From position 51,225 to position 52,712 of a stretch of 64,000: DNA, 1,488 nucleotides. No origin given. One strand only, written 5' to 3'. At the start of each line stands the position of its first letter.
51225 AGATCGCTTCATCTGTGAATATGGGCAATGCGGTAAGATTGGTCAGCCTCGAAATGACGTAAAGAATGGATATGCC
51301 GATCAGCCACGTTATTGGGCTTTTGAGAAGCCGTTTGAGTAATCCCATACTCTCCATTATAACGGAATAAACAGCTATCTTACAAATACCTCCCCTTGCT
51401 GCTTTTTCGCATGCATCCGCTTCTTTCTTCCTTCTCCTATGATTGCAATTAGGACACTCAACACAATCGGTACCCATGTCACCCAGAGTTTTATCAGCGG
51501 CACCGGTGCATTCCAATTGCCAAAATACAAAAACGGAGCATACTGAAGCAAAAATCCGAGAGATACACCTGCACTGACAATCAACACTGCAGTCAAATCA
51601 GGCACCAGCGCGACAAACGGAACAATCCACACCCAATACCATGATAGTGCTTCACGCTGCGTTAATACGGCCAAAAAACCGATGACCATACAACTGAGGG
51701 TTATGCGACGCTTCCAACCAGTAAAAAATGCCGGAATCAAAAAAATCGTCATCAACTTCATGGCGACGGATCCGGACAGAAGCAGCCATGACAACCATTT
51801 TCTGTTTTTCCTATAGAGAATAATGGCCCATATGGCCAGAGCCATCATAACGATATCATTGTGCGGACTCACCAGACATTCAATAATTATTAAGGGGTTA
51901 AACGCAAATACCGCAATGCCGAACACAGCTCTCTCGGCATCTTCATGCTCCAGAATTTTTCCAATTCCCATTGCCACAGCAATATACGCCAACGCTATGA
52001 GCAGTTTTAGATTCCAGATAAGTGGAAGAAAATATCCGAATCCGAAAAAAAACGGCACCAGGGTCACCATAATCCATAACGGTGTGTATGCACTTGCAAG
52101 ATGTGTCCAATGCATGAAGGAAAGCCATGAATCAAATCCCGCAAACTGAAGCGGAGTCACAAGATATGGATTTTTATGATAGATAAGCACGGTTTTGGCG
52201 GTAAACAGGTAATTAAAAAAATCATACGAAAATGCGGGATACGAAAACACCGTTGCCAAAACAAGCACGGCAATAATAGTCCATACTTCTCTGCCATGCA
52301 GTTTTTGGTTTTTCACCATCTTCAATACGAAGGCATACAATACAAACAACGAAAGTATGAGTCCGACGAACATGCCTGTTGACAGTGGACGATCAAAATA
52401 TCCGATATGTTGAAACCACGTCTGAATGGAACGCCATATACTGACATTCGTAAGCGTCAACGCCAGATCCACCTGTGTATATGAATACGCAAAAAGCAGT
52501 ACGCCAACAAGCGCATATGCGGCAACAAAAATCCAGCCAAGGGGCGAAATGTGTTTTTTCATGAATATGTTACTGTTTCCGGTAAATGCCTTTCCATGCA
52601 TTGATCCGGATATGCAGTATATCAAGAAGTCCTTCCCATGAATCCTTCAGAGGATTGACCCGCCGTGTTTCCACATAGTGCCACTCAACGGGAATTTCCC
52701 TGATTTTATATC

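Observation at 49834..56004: Two complete Gtr-like three-component modules in series, one with a Dpm1-GtrA gene fusion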

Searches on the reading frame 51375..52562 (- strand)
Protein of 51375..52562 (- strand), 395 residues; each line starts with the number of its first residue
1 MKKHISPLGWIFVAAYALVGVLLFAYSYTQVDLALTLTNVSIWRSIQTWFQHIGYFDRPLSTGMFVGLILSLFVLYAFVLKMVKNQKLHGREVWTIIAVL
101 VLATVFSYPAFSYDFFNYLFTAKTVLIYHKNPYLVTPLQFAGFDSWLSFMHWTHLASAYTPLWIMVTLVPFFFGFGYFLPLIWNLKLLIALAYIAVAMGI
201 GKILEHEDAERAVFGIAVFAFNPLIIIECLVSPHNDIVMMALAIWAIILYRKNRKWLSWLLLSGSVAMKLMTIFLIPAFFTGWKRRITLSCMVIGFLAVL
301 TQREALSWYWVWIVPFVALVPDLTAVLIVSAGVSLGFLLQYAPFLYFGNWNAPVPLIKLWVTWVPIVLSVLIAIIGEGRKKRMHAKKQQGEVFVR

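Call 6: search_protein_families(library=pfam, proteins=[window:51375-52562:-], max_evalue=0.01)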
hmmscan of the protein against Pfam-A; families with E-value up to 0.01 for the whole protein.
window:51375-52562:- (395 aa): 1 family
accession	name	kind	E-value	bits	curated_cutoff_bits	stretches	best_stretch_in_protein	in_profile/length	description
PF09594.16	GT87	-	0.0075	16.5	25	1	159-373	3-212/237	Glycosyltransferase family 87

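Call 8: search_protein_families(library=ncbifam, proteins=[window:51375-52562:-], max_evalue=0.01)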
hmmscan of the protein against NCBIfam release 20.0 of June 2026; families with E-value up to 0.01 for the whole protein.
window:51375-52562:- (395 aa): 1 family
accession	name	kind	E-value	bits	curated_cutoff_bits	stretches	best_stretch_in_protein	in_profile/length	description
NF052277.1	lmo0954_fam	equivalog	0.0034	18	40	1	63-107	22-66/89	lmo0954 family membrane protein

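Call 10: find_homologous_proteins(query=window:51375-52562:-, max_evalue=0.001)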
Query window:51375-52562:- (395 aa): 640 proteins with E <= 0.001 among 8000 candidates; the best 120 are listed.
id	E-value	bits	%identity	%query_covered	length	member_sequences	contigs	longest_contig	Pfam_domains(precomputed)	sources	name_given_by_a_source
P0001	3.1e-257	871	100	100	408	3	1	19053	PF26314.1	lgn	-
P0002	2.7e-202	690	76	98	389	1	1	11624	PF26314.1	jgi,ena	-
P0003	1.7e-200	684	76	98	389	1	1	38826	PF26314.1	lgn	-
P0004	1.9e-197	674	76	98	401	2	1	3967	PF26314.1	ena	-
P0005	3.1e-192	657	78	95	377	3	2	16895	PF26314.1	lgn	-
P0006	2.8e-191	654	76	97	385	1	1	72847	PF26314.1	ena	-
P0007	6.3e-191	653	74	97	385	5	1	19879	PF26314.1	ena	-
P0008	4.7e-188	644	74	97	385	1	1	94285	PF26314.1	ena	-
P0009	1.1e-178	613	69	98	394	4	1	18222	PF26314.1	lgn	-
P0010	1.8e-174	599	67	99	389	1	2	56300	PF26314.1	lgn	-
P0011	7.9e-173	593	66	98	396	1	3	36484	PF09594.17,PF26314.1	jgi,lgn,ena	-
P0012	1.1e-171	590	65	98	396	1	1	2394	PF09594.17,PF26314.1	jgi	jgi:hypothetical protein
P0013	1.2e-167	576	68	92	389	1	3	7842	PF09594.17,PF26314.1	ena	-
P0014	1.3e-167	576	68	92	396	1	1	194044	PF09594.17,PF26314.1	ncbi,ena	-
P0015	5.2e-167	574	64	98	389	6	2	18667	PF26314.1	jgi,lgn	-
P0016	1.4e-166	573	67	94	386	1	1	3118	PF09594.17,PF26314.1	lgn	-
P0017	2.3e-164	566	63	98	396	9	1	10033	PF09594.17,PF26314.1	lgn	-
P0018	5.8e-160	551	63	96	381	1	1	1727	PF09594.17,PF26314.1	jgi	jgi:hypothetical protein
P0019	3.1e-157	542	64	96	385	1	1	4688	PF09594.17,PF26314.1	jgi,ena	-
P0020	2.4e-156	539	64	95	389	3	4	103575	PF09594.17,PF26314.1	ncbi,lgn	-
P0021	1.4e-155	537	61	96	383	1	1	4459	PF09594.17,PF26314.1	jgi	jgi:hypothetical protein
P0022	4.5e-155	535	62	98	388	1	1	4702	PF26314.1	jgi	-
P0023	5.2e-155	535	61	98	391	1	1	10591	PF26314.1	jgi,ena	-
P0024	1.3e-154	533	64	92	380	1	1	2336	PF09594.17,PF26314.1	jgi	-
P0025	1.5e-153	530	59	99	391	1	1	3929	PF09594.17,PF26314.1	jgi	jgi:hypothetical protein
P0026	5.7e-153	528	65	92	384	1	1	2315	PF26314.1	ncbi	-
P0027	1.1e-152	527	62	94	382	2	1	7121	PF26314.1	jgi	-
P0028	3.9e-150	519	64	92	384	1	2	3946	PF26314.1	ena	-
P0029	9.1e-150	517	59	95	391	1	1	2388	PF09594.17,PF26314.1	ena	-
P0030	2.0e-149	516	60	98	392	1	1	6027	PF26314.1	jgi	jgi:hypothetical protein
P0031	2.0e-149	516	59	98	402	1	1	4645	PF26314.1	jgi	jgi:Gpi18-like mannosyltransferase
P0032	7.8e-149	514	62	88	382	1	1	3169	PF09594.17,PF26314.1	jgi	jgi:hypothetical protein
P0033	1.6e-148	513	64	88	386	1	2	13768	PF09594.17,PF26314.1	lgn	-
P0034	1.7e-147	510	61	92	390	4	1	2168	PF26314.1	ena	-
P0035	1.8e-147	510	63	93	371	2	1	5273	PF26314.1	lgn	-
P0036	3.6e-144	499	62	93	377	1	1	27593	PF26314.1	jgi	-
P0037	4.4e-144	499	57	98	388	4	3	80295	PF09594.17,PF26314.1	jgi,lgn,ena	-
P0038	5.0e-144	499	59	99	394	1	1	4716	PF26314.1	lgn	-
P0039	5.1e-144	499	60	94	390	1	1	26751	PF26314.1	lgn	-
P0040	5.9e-144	498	62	93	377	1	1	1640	PF26314.1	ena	-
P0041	1.1e-143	497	61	95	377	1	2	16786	PF26314.1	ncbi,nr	ncbi:MAG: hypothetical protein ACD_48C00221G0002 [uncultured bacterium]|nr:MAG: hypothetical protein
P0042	1.6e-143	497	61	95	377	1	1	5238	PF26314.1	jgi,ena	-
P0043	3.3e-143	496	59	94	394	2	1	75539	PF26314.1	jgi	-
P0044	6.1e-143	495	63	93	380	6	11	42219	PF26314.1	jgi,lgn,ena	-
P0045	1.1e-142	494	62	93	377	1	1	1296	PF26314.1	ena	-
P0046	2.2e-142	493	60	95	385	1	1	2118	PF26314.1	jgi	jgi:hypothetical protein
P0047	2.6e-142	493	61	94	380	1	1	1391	PF26314.1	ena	-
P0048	4.3e-142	492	63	93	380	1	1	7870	PF26314.1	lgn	-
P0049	6.6e-141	488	58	92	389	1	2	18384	PF09594.17,PF26314.1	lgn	-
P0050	2.7e-140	486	57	93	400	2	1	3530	PF26314.1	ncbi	-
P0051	1.1e-139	484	57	94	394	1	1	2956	PF09594.17,PF26314.1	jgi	jgi:hypothetical protein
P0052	2.3e-139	483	57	93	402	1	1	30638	PF26314.1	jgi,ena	-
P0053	3.3e-139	483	61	88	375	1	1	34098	PF26314.1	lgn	-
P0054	4.6e-139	482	54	98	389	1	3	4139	PF09594.17,PF26314.1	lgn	-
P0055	9.1e-139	481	57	97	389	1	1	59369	PF09594.17,PF26314.1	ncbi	ncbi:MAG: glycosyltransferase family 87 protein [Candidatus Gottesmanbacteria bacterium]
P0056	9.4e-139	481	53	97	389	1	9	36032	PF09594.17,PF26314.1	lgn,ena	-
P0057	1.4e-137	477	56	92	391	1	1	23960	PF26314.1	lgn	-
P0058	1.7e-136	474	56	94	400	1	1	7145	PF26314.1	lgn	-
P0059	5.8e-136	472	57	91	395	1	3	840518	PF26314.1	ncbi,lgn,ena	-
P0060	4.9e-134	466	54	98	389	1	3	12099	PF09594.17,PF26314.1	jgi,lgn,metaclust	metaclust:\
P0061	1.2e-133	464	59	88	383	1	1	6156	PF26314.1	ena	-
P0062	1.6e-133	464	55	95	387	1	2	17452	PF26314.1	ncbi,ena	-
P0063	3.1e-133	463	73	68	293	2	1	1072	PF09594.17,PF26314.1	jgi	-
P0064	3.7e-133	463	57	93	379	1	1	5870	PF26314.1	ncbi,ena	-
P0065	6.8e-133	462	55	94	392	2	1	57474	PF09594.17,PF26314.1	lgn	-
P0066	2.8e-132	460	57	92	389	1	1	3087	PF26314.1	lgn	-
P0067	7.8e-132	458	54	94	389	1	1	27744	PF26314.1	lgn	-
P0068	2.5e-131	457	57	95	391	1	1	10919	PF09594.17,PF26314.1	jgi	jgi:hypothetical protein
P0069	1.7e-130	454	58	89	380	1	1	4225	PF09594.17,PF26314.1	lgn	-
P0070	7.6e-130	452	59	92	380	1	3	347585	PF09594.17,PF26314.1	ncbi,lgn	-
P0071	1.0e-129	451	57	93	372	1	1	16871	PF09594.17,PF26314.1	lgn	-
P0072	1.6e-129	451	59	92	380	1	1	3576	PF09594.17,PF26314.1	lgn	-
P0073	3.7e-129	450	57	89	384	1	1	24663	PF09594.17,PF26314.1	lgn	-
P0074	3.9e-129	449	59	89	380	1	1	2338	PF09594.17,PF26314.1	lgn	-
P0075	6.1e-129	449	57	91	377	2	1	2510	PF26314.1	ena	-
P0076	3.1e-128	447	54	95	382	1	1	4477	PF26314.1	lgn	-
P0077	1.2e-127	445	57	88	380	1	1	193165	PF26314.1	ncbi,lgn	-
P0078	2.4e-127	444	53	95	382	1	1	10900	PF26314.1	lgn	-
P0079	5.4e-127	442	56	92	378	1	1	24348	PF09594.17,PF26314.1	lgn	-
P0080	6.9e-127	442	56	89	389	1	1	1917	PF26314.1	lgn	-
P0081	2.1e-126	441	55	93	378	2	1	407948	PF26314.1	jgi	jgi:hypothetical protein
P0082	3.1e-126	440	54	97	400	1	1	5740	PF26314.1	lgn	-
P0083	6.1e-126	439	57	89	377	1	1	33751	PF09594.17,PF26314.1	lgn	-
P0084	1.8e-125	437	54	90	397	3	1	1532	PF26314.1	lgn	-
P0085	7.8e-125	435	55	93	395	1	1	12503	PF09594.17,PF26314.1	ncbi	-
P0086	9.3e-125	435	55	93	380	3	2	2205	PF09594.17,PF26314.1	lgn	-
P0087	1.2e-124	435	56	91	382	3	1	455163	PF09594.17,PF26314.1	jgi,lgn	jgi:hypothetical protein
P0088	1.3e-124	435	53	97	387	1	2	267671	PF09594.17,PF26314.1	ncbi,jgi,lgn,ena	-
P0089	1.8e-124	434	56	90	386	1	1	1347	PF09594.17,PF26314.1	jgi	jgi:hypothetical protein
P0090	1.8e-124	434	54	93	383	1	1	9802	PF09594.17,PF26314.1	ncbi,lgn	ncbi:MAG: glycosyltransferase 87 family protein [Patescibacteria group bacterium]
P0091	2.3e-124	434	55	92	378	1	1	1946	PF09594.17,PF26314.1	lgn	-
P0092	2.7e-124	434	54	93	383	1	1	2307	PF09594.17,PF26314.1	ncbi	-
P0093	4.6e-124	433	55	92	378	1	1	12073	PF09594.17,PF26314.1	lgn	-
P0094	4.6e-124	433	52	97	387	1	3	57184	PF09594.17,PF26314.1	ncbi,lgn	-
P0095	5.4e-124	433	56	93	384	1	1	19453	PF26314.1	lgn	-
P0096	5.8e-124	432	53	95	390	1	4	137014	PF09594.17,PF26314.1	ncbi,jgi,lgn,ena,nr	ncbi:DUF2029 domain-containing protein [Patescibacteria group bacterium]|nr:DUF2029 domain-containin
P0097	1.1e-123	432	54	93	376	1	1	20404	PF26314.1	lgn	-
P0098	1.1e-123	432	55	90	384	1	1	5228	PF26314.1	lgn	-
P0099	2.3e-123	430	57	90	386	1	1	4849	PF26314.1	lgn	-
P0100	4.1e-123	430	54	95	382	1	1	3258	PF26314.1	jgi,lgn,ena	-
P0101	4.7e-123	429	51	95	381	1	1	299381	PF09594.17,PF26314.1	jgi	jgi:hypothetical protein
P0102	6.1e-123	429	55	90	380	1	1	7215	PF09594.17,PF26314.1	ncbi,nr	ncbi:MAG: glycosyltransferase 87 family protein [Candidatus Gottesmanbacteria bacterium]|nr:glycosyl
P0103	6.5e-123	429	55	97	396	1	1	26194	PF09594.17,PF26314.1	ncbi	-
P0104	1.1e-122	428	55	92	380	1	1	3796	PF26314.1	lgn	-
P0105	1.7e-122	428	55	94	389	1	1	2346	PF09594.17,PF26314.1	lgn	-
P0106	2.4e-122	427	56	93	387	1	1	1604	PF26314.1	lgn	-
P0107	2.7e-122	427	54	90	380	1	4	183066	PF09594.17,PF26314.1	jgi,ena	-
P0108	3.0e-122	427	52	94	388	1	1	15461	PF26314.1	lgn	-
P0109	3.0e-122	427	56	90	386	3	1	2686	PF26314.1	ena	-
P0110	4.8e-122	426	53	95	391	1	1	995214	PF09594.17,PF26314.1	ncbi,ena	-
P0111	5.9e-122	426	55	91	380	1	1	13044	PF09594.17,PF26314.1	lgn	-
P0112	3.2e-121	423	54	92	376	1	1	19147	PF09594.17,PF26314.1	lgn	-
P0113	3.5e-121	423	52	94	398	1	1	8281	PF09594.17,PF26314.1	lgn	-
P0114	3.6e-121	423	56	92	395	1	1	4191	PF26314.1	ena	-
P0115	5.1e-121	423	55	92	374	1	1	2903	PF09594.17,PF26314.1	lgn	-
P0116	6.1e-121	423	54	95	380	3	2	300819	PF09594.17,PF26314.1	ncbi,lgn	-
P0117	6.4e-121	422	56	91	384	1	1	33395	PF09594.17,PF26314.1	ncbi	-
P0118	1.3e-120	421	54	93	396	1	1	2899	PF26314.1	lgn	-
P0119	1.8e-120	421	56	88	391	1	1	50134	PF09594.17,PF26314.1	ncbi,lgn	-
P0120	1.9e-120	421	54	93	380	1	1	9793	PF26314.1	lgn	-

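Call 12: search_solved_structures(query=A1, max_evalue=10, show_alignments=3)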
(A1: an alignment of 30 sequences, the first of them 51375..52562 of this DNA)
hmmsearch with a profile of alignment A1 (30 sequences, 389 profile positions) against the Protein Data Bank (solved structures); distinct sequences matched with E-value up to 10: 0.
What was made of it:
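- The Foldseek match of the MptA_B model to PimE is weak in E-value (0.15; TM 0.33-0.41), and sequence profiles find no PDB relative (call 12).
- Tried and rejected: The MptA_B profile A1 found nothing even at E 10 (call 12).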

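Call 13: search_protein_families(library=pfam, alignment_id=A1, max_evalue=1)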
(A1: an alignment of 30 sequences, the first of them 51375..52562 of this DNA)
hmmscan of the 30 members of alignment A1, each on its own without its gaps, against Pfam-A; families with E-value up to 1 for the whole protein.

A. member 1, window:51375-52562:- (395 aa): 1 family
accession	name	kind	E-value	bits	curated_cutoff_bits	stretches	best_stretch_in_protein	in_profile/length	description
PF09594.16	GT87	-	0.0075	16.5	25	1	159-373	3-212/237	Glycosyltransferase family 87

B. families by the number of members that match (of 30 scanned): 7 families
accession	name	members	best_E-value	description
PF09594.16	GT87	29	4e-09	Glycosyltransferase family 87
PF10066.14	DUF2304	1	0.01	Uncharacterized conserved protein (DUF2304)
PF12459.13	DltX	1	0.012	D-Ala-teichoic acid biosynthesis protein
PF11872.13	DUF3392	1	0.22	Protein of unknown function (DUF3392)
PF23676.1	YnaM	1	0.24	Protein YnaM-like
PF05106.17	Phage_holin_3_1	1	0.65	Phage holin family (Lysis protein S)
PF04241.20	DUF423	1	0.73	Protein of unknown function (DUF423)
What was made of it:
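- GT87 matches 29 of 30 relatives (call 13).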

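Call 23: find_encoding_contigs(protein=P0014, flank=8000, max_places=2)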
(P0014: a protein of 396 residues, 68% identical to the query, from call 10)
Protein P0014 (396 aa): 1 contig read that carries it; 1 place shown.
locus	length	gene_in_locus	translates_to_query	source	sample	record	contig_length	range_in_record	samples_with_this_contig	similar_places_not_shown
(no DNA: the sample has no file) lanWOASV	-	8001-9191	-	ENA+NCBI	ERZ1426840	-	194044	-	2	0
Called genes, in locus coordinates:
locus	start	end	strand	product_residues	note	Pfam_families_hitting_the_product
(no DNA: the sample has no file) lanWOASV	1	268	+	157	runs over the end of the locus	PF00908:dTDP_sugar_isom, PF14667:Polysacc_synt_C (faint)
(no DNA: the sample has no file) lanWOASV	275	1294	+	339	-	PF01073:3Beta_HSD, PF01370:Epimerase, PF02719:Polysacc_synt_2, PF04321:RmlD_sub_bind, PF13460:NAD_binding_10, PF16363:GDP_Man_Dehyd, PF07993:NAD_binding_4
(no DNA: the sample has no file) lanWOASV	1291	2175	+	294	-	PF01370:Epimerase, PF02719:Polysacc_synt_2 (weak), PF04321:RmlD_sub_bind, PF01073:3Beta_HSD, PF16363:GDP_Man_Dehyd (weak), PF07993:NAD_binding_4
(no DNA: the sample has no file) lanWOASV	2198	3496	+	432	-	PF03446:NAD_binding_2 (faint), PF03721:UDPG_MGDP_dh_N, PF03807:F420_oxidored (faint), PF00984:UDPG_MGDP_dh, PF03720:UDPG_MGDP_dh_C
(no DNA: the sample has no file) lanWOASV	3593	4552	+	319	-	PF01073:3Beta_HSD (faint), PF01370:Epimerase, PF02719:Polysacc_synt_2, PF04321:RmlD_sub_bind, PF16363:GDP_Man_Dehyd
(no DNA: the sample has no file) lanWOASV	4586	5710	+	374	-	PF00535:Glycos_transf_2, PF04138:GtrA_DPMS_TM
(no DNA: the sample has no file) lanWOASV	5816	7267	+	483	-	PF13231:PMT_2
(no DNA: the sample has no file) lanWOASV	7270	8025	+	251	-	PF00535:Glycos_transf_2, PF10111:Glyco_tranf_2_2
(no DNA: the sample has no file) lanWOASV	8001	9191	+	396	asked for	PF26314:MptA_B_family, PF09594:GT87 (weak)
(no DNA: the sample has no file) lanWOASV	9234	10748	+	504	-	PF13231:PMT_2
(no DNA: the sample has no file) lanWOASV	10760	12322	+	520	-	-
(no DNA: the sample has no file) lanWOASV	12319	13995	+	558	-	PF10131:PTPS_related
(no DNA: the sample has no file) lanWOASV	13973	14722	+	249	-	PF00535:Glycos_transf_2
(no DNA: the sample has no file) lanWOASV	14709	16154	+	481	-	PF01943:Polysacc_synt, PF13440:Polysacc_synt_3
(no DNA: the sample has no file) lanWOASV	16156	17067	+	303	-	PF00535:Glycos_transf_2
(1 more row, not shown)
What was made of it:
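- Checked: the fact that the 'unknown' family already has Pfam and NCBI names (calls 10, 23).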

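Call 24: find_encoding_contigs(protein=P0110, flank=8000, max_places=2)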
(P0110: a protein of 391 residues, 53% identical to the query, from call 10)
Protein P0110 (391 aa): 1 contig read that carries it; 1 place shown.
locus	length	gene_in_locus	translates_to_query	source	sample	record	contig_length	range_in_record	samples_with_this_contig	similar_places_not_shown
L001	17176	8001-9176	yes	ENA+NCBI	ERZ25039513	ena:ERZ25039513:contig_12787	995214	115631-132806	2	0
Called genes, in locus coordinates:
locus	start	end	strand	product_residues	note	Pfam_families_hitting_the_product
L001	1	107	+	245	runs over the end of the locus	PF00483:NTP_transferase, PF12804:NTP_transf_3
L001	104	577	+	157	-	PF00908:dTDP_sugar_isom, PF14667:Polysacc_synt_C (weak)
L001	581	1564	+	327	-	PF01073:3Beta_HSD, PF01370:Epimerase, PF02719:Polysacc_synt_2, PF04321:RmlD_sub_bind, PF07993:NAD_binding_4, PF13460:NAD_binding_10, PF16363:GDP_Man_Dehyd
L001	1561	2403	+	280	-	PF01370:Epimerase, PF04321:RmlD_sub_bind, PF01073:3Beta_HSD, PF02719:Polysacc_synt_2 (weak), PF16363:GDP_Man_Dehyd (weak)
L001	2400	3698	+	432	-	PF03446:NAD_binding_2 (faint), PF03721:UDPG_MGDP_dh_N, PF00984:UDPG_MGDP_dh, PF03720:UDPG_MGDP_dh_C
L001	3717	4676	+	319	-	PF01073:3Beta_HSD (weak), PF01370:Epimerase, PF02719:Polysacc_synt_2, PF04321:RmlD_sub_bind, PF16363:GDP_Man_Dehyd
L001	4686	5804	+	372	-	PF00535:Glycos_transf_2, PF04138:GtrA_DPMS_TM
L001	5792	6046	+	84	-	-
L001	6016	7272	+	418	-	-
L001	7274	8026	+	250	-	PF00535:Glycos_transf_2, PF10111:Glyco_tranf_2_2 (weak)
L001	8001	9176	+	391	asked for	PF26314:MptA_B_family, PF09594:GT87 (weak)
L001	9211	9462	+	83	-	-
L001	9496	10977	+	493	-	PF13231:PMT_2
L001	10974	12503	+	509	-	-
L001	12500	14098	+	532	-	-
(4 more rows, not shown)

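Call 25: predict_structure(alignment_id=A1)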
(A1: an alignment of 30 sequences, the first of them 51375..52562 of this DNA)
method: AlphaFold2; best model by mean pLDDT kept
length: 395 residues; sequences in the alignment: 30
mean_pLDDT: 86.6   pTM: 0.88
mean pLDDT of the five models: 86.6, 83.8, 83.8, 83.0, 82.6
residues with pLDDT >= 90: 247; 70-90: 81; 50-70: 49; < 50: 18
segments of 3 or more residues with pLDDT < 50: 135-143, 150-156
pLDDT, mean of each block of 10 residues (from residue 1): 84 97 88 59 80 89 96 98 97 97 84 59 65 51 50 50 77 76 87 98 97 98 95 88 98 98 93 96 98 95 88 97 97 97 90 93 97 97 91 74
secondary structure, 60 per line:
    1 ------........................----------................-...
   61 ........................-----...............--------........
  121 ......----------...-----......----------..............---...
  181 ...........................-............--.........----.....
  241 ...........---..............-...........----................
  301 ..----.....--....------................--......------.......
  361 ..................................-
elements in order: H7-30 H41-56 H58-84 H90-104 H113-126 H145-150 H161-174 H178-207 H209-220 H223-231 H236-251 H255-268 H270-280 H285-302 H307-311 H314-317 H324-339 H342-347 H354-394
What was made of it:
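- On Pfam MptA_B_family (PF26314) / GT87 (PF09594), for 51375..52562 and 18142..19263: The AF2 model has pLDDT 86.6 and pTM 0.88 (call 25).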

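Call 28: fold_search(model_id=the predicted structure, library=pdb)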
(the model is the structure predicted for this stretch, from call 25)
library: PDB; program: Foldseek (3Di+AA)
matches with E <= 10: 272; with E <= 0.001: 0
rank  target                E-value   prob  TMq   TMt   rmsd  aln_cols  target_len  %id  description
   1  9dm7_A                1.5e-01  0.96  0.33  0.35  14.9       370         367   14  mannosyltransferase PimE in complex with Fab_E6 (released 2025-06-25)
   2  6ded_A                6.2e-01  0.15  0.18  0.20  20.4       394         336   12  Crystal structure of the C-terminal ARM domain of Homo sapiens SPIN90 (SH3-protein interacting with Nck), residues 351 (released 2018-10-24)
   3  9jg1_R                6.5e-01  0.08  0.13  0.13  29.2       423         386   13  Cryo-EM structure of Adriforant-bound Histamine receptor 4 H4R at inactive state (released 2025-12-03)
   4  2qb4                  6.7e-01  0.08  0.14  0.12  22.9       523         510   12  Crystal Structure Analysis of LeuT complexed with L-leucine, sodium and desipramine (released 2007-08-21)
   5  3nmo                  7.6e-01  0.08  0.13  0.13  25.0       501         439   15  Crystal structure of an engineered monomeric CLC-ec1 Cl-/H+ transporter (released 2010-07-21)
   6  7rdr_A                7.9e-01  0.14  0.16  0.15  24.5       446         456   11  Circular tandem repeat protein with novel repeat topology and enhanced subunit contact surfaces (released 2021-09-01)
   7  9wno_A                8.2e-01  0.85  0.35  0.34  12.6       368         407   14  Cryo-EM structure of Candida glabrata GPI mannosyltransferase I bound to Dol-P-Man (released 2025-12-03)
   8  8v3c_A                8.2e-01  0.09  0.15  0.15  22.6       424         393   12  AgamOR28 structure without ligand (released 2024-06-19)
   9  7php_A                8.2e-01  0.09  0.15  0.14  22.9       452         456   13  Structure of Multidrug and Toxin Compound Extrusion (MATE) transporter NorM by NabFab-fiducial assisted cryo-EM (released 2021-09-01)
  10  7oci_F                8.5e-01  0.54  0.27  0.18  15.8       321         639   13  Cryo-EM structure of yeast Ost6p containing oligosaccharyltransferase complex (released 2022-02-16)
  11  6sgz_E                9.6e-01  0.11  0.16  0.15  22.8       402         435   13  Structure of protomer 2 of the ESX-3 core complex (released 2019-10-09)
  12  7a26_EEE              1.1e+00  0.05  0.10  0.11  23.8       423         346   11  Structure of soluble SmhA crystal form 1 of the tripartite alpha-pore forming toxin, Smh, from Serratia marcescens. (released 2021-03-31)
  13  9mg8_B                1.2e+00  0.15  0.19  0.20  19.1       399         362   10  Crystal Structure of b-iTHR-110 (released 2025-12-17)
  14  7a26_CCC              1.3e+00  0.04  0.09  0.10  24.8       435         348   13  Structure of soluble SmhA crystal form 1 of the tripartite alpha-pore forming toxin, Smh, from Serratia marcescens. (released 2021-03-31)
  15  8vow_B                1.3e+00  0.06  0.13  0.11  24.9       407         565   10  Cryo-EM structure of the ABC transporter PCAT1 cysteine-free core bound with MgATP and Vi (released 2024-10-30)
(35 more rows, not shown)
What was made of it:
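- The AF2 model has pTM 0.88, PimE is its top PDB hit, and other GT-Cs stand out by probability (calls 25, 28). Homology and fold point to GT-C enzymes (calls 13, 23, 28).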
